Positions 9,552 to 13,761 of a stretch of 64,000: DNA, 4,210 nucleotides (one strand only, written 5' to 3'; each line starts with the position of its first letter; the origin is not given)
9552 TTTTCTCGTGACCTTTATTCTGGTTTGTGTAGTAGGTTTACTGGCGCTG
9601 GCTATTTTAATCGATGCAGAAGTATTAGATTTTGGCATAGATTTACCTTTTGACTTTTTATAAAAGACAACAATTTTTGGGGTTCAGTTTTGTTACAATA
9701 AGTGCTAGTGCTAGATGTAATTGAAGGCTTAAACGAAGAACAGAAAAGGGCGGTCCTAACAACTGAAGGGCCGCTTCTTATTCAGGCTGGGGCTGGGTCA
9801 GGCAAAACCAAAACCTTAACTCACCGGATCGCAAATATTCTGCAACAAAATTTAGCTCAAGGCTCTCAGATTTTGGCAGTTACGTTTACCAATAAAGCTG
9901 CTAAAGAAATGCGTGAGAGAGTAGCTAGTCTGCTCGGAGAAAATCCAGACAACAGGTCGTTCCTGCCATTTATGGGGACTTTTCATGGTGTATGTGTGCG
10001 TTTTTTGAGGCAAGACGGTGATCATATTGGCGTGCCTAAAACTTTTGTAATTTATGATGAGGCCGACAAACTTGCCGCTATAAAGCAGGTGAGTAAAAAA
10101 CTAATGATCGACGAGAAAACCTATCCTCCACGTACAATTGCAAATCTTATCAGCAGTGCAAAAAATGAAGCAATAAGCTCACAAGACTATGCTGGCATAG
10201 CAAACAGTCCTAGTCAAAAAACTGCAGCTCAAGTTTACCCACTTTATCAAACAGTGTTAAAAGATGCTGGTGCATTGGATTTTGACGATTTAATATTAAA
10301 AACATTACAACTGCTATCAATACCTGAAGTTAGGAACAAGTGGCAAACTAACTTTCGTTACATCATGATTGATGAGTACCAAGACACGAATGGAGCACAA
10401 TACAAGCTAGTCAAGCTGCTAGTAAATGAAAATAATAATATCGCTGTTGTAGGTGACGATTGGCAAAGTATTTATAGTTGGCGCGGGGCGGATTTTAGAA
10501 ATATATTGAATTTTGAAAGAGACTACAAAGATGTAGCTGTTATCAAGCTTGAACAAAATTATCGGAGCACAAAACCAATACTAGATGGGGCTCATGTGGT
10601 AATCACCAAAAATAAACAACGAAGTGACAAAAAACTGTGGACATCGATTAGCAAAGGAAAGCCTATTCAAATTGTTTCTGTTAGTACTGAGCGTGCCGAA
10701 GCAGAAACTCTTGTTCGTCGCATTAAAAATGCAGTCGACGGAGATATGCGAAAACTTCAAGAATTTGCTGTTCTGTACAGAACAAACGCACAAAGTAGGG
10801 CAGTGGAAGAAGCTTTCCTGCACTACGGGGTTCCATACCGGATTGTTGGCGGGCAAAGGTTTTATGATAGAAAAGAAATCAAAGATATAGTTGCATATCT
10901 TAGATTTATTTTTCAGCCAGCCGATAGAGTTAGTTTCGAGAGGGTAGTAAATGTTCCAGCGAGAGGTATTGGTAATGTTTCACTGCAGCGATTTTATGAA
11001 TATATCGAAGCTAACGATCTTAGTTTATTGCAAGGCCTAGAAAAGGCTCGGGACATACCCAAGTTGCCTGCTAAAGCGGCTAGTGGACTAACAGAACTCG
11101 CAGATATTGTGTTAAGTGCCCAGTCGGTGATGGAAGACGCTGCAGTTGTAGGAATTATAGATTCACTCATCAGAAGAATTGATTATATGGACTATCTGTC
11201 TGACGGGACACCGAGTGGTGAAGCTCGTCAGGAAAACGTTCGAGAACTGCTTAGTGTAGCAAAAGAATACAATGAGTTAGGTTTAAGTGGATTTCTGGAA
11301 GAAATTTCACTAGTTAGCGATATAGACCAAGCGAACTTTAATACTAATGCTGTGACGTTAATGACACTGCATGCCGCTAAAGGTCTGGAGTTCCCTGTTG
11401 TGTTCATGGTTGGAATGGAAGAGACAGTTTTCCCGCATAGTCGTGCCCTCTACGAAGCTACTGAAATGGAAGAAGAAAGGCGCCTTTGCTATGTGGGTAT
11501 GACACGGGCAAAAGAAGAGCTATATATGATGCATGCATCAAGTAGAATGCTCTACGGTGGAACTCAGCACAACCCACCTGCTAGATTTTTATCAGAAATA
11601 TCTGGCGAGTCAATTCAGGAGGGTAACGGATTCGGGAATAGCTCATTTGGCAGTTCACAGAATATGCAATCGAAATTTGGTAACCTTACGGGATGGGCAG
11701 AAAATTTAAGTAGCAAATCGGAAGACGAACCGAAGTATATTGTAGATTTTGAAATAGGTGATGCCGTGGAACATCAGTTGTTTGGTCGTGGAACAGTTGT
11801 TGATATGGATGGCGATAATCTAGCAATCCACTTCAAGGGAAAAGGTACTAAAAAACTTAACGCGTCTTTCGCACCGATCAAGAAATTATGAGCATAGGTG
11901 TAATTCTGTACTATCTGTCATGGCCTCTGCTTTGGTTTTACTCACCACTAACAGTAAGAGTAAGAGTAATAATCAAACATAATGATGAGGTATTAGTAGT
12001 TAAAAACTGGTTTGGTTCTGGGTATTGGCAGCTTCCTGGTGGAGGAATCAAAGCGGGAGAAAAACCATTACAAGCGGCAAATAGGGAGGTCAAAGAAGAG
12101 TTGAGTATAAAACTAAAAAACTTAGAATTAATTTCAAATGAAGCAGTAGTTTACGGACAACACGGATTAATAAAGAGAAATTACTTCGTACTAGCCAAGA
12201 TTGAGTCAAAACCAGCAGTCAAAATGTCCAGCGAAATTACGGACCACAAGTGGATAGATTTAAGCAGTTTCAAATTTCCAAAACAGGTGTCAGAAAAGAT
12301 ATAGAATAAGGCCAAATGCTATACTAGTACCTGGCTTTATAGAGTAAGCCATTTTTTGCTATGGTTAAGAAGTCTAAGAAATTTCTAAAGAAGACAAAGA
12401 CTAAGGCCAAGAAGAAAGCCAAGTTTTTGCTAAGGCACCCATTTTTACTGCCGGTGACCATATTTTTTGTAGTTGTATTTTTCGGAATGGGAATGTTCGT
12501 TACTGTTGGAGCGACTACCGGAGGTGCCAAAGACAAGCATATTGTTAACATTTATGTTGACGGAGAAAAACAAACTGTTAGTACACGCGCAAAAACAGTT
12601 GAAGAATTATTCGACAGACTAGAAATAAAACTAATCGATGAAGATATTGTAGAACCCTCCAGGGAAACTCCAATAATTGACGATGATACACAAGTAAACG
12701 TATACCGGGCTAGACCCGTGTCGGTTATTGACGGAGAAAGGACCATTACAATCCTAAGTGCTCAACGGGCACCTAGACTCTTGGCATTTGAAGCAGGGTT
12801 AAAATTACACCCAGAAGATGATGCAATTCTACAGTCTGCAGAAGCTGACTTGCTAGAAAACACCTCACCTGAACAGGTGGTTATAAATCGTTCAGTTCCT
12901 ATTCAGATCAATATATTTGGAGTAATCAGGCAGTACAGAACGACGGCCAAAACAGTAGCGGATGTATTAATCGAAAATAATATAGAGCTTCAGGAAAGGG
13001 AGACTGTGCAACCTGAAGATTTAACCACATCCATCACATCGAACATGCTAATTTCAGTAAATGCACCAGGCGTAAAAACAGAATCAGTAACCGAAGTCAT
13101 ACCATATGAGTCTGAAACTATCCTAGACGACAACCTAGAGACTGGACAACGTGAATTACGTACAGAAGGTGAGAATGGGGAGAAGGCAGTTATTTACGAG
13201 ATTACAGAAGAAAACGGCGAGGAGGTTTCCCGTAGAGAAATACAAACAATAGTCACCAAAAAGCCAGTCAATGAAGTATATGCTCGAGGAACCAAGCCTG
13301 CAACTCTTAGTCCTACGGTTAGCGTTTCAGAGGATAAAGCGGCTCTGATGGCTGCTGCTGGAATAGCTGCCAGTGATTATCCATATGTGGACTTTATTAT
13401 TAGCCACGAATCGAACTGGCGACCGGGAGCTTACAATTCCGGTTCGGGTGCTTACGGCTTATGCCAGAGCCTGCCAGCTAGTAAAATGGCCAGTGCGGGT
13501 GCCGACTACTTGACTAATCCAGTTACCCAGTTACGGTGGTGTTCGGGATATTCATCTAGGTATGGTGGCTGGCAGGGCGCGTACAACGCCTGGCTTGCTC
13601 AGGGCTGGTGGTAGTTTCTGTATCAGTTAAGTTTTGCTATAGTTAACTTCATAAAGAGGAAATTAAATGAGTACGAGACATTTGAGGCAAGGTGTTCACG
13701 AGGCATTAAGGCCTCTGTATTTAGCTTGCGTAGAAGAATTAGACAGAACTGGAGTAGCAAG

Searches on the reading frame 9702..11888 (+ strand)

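Call 32: search_protein_families(library=ncbifam, proteins=[window:9702-11888:+], max_evalue=0.00001)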
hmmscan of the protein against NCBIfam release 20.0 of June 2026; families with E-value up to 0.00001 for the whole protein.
window:9702-11888:+ (729 aa): 17 families
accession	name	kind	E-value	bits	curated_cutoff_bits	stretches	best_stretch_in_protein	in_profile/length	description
TIGR01073.1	pcrA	equivalog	5.7e-258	858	911.2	1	7-727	2-725/725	DNA helicase PcrA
NF008743.0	PRK11773.1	equivalog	3.7e-202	673.5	965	1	3-727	3-718/720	DNA helicase II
TIGR01075.1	uvrD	equivalog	6.2e-188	626.4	1144.45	1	6-725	1-713/715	DNA helicase II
TIGR01074.1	rep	equivalog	1.5e-183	611.7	951.45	1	10-641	2-641/668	DNA helicase Rep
NF008172.0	PRK10919.1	equivalog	2.2e-144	482.2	1168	1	10-639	3-639/673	DNA helicase Rep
TIGR02785.1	addA_Gpos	equivalog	5.7e-59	200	707.65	3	350-574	572-807/1234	helicase-exonuclease AddAB subunit AddA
NF008276.0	PRK11054.1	equivalog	2e-49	168.7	543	3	176-343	393-555/684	DNA helicase IV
TIGR00609.1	recB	equivalog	1.6e-41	142.4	696.05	3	183-301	334-455/1175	exodeoxyribonuclease V subunit beta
NF010485.0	PRK13909.1-2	equivalog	8.1e-40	136.8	650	2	183-569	293-629/909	RecB-like helicase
TIGR02784.1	addA_alphas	equivalog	3.4e-38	131.7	860.75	3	173-305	342-497/1138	double-strand break repair helicase AddA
NF010487.0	PRK13909.1-4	equivalog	3.2e-31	108.4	759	2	187-403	293-526/924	RecB-like helicase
NF041464.1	HelD_BACSU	equivalog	1.5e-16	59.5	419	1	213-399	542-719/779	RNA polymerase recycling motor HelD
NF010484.0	PRK13909.1-1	equivalog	2.2e-15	55.5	1074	1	25-76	8-58/945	RecB-like helicase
NF008128.0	PRK10876.1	equivalog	3e-15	55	1697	1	188-300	345-460/1181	exodeoxyribonuclease V subunit beta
NF010486.0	PRK13909.1-3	equivalog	4.9e-12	44.7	1109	0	25-76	8-58/921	RecB-like helicase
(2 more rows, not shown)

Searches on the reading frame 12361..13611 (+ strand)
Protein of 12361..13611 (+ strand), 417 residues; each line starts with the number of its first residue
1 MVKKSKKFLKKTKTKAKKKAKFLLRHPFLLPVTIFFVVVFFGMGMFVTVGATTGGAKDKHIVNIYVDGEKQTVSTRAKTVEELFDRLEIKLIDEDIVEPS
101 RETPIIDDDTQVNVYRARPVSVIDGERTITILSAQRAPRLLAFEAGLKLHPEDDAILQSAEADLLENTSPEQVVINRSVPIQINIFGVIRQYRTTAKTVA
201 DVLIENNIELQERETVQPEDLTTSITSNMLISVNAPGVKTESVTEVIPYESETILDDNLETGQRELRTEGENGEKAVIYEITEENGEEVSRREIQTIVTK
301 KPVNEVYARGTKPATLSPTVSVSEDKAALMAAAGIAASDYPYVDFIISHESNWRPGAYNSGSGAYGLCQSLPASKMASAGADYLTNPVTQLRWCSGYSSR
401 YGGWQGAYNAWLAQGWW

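Call 32: search_protein_families(library=ncbifam, proteins=[window:12361-13611:+], max_evalue=0.00001)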
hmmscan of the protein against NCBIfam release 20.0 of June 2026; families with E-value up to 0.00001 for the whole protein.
window:12361-13611:+ (417 aa): 2 families
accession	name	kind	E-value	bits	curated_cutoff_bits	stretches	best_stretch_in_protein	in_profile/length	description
NF052397.1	AggPromo_Cterm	subfamily_domain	9.2e-24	83.7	40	1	342-417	4-80/80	aggregation-promoting factor C-terminal-like domain-containing protein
NF033840.1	PspC_relate_1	equivalog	3.4e-06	25.4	850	1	237-320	53-134/967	PspC-related protein choline-binding protein 1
